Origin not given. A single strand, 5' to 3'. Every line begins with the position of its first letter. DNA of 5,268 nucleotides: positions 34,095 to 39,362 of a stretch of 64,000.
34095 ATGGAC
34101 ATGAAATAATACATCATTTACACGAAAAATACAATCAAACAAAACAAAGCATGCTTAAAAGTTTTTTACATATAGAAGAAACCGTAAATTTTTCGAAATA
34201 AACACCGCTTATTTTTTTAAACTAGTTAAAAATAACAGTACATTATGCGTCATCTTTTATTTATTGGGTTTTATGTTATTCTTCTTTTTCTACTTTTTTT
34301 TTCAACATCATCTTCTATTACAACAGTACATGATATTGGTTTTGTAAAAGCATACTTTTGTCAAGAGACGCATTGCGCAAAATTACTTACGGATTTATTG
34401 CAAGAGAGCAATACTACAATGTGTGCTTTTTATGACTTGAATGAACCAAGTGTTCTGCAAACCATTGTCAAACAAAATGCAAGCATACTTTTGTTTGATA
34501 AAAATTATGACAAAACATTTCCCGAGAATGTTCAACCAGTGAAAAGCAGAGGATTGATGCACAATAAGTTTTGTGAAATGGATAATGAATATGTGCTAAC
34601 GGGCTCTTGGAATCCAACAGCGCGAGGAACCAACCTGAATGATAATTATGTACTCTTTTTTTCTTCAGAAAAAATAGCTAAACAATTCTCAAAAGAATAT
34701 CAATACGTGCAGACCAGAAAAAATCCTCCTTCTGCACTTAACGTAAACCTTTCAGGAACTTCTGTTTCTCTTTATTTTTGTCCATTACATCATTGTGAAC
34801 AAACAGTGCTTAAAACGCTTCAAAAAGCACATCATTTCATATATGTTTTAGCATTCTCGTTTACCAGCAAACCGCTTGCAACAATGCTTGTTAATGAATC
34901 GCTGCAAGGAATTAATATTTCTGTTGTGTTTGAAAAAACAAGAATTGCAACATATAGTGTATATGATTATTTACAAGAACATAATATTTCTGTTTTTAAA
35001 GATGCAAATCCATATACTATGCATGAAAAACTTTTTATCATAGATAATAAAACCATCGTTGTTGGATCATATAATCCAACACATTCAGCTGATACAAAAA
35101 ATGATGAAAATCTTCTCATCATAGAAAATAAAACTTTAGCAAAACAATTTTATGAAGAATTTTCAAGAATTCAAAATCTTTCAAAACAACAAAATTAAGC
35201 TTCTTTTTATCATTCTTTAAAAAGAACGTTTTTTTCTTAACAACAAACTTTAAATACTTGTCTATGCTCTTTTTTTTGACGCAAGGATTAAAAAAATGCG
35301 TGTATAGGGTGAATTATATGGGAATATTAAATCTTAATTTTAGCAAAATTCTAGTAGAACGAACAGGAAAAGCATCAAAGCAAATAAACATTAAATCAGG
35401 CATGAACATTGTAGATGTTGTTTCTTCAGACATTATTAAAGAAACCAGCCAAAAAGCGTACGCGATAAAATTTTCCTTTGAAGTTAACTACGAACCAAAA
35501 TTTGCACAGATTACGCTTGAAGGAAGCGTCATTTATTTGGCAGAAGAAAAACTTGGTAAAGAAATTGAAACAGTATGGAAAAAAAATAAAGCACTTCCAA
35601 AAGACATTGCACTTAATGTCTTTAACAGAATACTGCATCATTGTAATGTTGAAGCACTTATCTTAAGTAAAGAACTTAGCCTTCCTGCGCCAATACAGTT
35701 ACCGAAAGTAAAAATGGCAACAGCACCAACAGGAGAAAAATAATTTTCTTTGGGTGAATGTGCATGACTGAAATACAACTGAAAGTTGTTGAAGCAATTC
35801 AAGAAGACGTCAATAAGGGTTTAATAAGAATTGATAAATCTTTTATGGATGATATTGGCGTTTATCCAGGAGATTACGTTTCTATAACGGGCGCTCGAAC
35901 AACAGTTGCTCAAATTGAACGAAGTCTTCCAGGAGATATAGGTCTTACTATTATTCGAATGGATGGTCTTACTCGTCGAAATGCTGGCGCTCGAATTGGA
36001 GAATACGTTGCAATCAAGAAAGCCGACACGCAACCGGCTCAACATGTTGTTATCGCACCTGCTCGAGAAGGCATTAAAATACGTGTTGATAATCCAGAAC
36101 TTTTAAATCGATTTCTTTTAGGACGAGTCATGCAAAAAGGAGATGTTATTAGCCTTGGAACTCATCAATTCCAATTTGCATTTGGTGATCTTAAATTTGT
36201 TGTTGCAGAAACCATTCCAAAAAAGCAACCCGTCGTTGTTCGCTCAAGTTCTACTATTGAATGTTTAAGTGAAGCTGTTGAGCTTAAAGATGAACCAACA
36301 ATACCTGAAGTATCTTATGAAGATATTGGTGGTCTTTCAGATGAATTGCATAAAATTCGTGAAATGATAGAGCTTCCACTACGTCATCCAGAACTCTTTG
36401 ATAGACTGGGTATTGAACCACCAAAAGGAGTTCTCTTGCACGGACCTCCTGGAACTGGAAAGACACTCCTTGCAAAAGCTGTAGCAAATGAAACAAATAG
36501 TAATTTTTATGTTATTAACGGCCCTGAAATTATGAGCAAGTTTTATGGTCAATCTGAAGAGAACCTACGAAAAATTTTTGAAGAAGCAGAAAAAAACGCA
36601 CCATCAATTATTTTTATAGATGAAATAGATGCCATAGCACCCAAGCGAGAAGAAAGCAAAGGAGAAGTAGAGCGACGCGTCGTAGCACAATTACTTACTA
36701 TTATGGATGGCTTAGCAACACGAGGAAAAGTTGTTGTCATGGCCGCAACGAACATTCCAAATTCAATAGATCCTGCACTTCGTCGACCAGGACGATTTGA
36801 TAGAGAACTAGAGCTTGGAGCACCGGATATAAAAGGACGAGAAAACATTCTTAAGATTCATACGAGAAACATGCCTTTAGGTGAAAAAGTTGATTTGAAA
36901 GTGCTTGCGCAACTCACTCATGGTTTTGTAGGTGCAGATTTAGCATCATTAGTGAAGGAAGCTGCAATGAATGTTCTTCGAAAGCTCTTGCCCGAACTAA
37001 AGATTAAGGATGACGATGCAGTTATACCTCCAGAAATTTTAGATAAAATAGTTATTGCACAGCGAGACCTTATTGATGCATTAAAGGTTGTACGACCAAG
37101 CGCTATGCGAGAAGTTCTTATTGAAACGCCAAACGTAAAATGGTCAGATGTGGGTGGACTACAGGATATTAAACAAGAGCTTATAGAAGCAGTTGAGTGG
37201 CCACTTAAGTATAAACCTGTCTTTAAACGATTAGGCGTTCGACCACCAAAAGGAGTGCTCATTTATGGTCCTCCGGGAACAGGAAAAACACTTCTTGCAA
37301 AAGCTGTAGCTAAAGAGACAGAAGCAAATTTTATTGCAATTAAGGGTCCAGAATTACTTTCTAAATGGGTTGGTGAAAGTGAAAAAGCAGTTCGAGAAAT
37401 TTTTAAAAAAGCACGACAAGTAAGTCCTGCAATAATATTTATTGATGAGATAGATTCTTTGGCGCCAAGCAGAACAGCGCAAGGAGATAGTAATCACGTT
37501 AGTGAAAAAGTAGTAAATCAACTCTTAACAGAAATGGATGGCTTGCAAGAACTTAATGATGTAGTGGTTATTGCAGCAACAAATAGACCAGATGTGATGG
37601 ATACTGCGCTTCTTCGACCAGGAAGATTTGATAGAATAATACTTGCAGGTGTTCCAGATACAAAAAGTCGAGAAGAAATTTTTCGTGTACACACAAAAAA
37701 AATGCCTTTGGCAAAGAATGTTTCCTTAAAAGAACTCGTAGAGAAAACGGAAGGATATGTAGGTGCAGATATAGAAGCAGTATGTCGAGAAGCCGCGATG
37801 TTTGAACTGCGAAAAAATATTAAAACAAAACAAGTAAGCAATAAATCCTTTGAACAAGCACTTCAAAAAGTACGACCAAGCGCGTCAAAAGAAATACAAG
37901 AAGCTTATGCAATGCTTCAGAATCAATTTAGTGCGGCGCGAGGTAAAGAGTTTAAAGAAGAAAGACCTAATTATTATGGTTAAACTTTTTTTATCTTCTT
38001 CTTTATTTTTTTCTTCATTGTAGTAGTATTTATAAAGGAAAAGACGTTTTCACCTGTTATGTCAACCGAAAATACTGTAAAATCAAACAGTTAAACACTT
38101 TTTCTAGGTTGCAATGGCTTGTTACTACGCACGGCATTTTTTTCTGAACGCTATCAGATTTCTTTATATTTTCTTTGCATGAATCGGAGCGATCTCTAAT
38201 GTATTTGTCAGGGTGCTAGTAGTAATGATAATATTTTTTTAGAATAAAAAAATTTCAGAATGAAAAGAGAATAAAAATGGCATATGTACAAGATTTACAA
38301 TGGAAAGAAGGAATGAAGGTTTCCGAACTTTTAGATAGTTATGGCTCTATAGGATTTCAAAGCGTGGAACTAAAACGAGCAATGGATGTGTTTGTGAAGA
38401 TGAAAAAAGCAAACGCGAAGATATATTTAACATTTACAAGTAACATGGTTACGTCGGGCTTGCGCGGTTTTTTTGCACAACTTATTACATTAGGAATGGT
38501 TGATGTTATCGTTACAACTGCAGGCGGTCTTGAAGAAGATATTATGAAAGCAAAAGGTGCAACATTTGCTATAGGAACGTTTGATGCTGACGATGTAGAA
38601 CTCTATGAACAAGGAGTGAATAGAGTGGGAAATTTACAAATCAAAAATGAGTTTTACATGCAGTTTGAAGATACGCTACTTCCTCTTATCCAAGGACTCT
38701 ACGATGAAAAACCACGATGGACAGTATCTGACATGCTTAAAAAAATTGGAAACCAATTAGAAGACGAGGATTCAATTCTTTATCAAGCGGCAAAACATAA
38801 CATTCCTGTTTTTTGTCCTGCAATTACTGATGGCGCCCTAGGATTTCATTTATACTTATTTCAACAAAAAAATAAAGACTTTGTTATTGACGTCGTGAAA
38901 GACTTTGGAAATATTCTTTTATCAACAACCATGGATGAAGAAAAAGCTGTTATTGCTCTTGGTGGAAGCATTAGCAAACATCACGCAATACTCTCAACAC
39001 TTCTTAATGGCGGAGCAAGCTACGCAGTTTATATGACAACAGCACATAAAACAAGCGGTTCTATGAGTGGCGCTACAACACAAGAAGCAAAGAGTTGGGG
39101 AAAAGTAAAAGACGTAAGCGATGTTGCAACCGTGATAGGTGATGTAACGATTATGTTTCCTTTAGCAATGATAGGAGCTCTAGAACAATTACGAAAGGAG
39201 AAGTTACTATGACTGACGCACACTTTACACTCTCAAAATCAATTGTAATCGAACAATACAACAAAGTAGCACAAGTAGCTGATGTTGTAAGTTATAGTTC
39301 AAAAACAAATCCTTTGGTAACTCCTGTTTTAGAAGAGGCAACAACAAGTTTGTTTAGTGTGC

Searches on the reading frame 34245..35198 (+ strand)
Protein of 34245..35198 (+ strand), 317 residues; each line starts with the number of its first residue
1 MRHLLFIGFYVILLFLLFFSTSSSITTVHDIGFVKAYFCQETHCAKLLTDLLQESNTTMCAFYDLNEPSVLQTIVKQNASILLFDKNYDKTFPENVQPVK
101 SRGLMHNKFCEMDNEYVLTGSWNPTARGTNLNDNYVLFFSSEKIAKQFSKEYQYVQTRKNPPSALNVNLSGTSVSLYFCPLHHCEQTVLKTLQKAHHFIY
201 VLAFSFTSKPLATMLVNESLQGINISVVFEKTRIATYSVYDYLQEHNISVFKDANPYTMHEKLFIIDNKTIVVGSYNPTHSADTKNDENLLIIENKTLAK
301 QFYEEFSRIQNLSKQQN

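Call 69: search_protein_families(library=pfam, proteins=[window:34245-35198:+], max_evalue=0.00001)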
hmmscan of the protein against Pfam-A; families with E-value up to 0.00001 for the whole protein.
window:34245-35198:+ (317 aa): 2 families
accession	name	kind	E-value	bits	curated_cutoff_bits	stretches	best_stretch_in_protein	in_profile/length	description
PF13091.12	PLDc_2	-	3.4e-34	118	27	2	189-309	2-131/132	PLD-like domain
PF07894.18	SACK1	-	4.6e-08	33.4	21.4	0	100-154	214-267/274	Scaffolding anchor of CK1 domain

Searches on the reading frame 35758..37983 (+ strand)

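Call 50: search_protein_families(library=pfam, proteins=[window:35758-37983:+], max_evalue=0.001)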
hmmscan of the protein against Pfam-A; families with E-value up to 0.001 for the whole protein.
window:35758-37983:+ (741 aa): 48 families (the best 25 are shown)
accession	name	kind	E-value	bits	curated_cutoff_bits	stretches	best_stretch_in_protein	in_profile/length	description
PF00004.35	AAA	-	2.8e-99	329.1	21.2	2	500-630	1-129/131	ATPase family associated with various cellular activities (AAA)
PF17862.7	AAA_lid_3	-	6.9e-31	105.8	27.2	2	654-699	1-44/45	AAA+ lid domain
PF02359.24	CDC48_N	-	1.7e-22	79.8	35.1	1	7-90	1-84/85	Cell division protein 48 (CDC48), N-terminal domain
PF05496.18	RuvB_N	-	2.7e-17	63.4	27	2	223-299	34-102/159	Holliday junction DNA helicase RuvB P-loop domain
PF13191.12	AAA_16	-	1.4e-15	58.7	32.6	2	213-327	15-136/167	AAA ATPase domain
PF07728.20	AAA_5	-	4.5e-15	56.3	22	2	499-619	1-136/139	AAA domain (dynein-related subfamily)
PF07724.20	AAA_2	-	1.6e-14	54.8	27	2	225-318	6-101/166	AAA domain (Cdc48 subfamily)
PF13173.12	AAA_14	-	3.9e-12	46.8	27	2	225-294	5-75/129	AAA domain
PF13401.12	AAA_22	-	6.5e-12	46.3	27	0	225-283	8-64/130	AAA domain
PF06068.19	TIP49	-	1.2e-11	44.9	23.8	2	498-552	51-106/347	TIP49 P-loop domain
PF13671.12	AAA_33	-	4.3e-11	43.7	27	1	225-333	2-80/143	AAA domain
PF23902.1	AAA_lid_PRS2_C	-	3.5e-10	40.3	34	1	638-705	4-70/73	PRS2 AAA+ lid C-terminal domain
PF20720.3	nSTAND3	-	3.5e-09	37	27.2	0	225-289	20-73/155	Novel STAND NTPase 3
PF07726.17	AAA_3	-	3.3e-08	33.9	27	0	500-627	2-129/131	ATPase family associated with various cellular activities (AAA)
PF13521.12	AAA_28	-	3.8e-08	34.2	27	0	225-277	2-50/164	AAA domain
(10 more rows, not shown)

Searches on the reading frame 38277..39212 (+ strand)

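Call 50: search_protein_families(library=pfam, proteins=[window:38277-39212:+], max_evalue=0.001)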
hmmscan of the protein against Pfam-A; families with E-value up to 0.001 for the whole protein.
window:38277-39212:+ (311 aa): 1 family
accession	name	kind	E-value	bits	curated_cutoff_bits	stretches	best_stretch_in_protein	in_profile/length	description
PF01916.23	DS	-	1.2e-97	327.2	27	1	17-298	1-285/288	Deoxyhypusine synthase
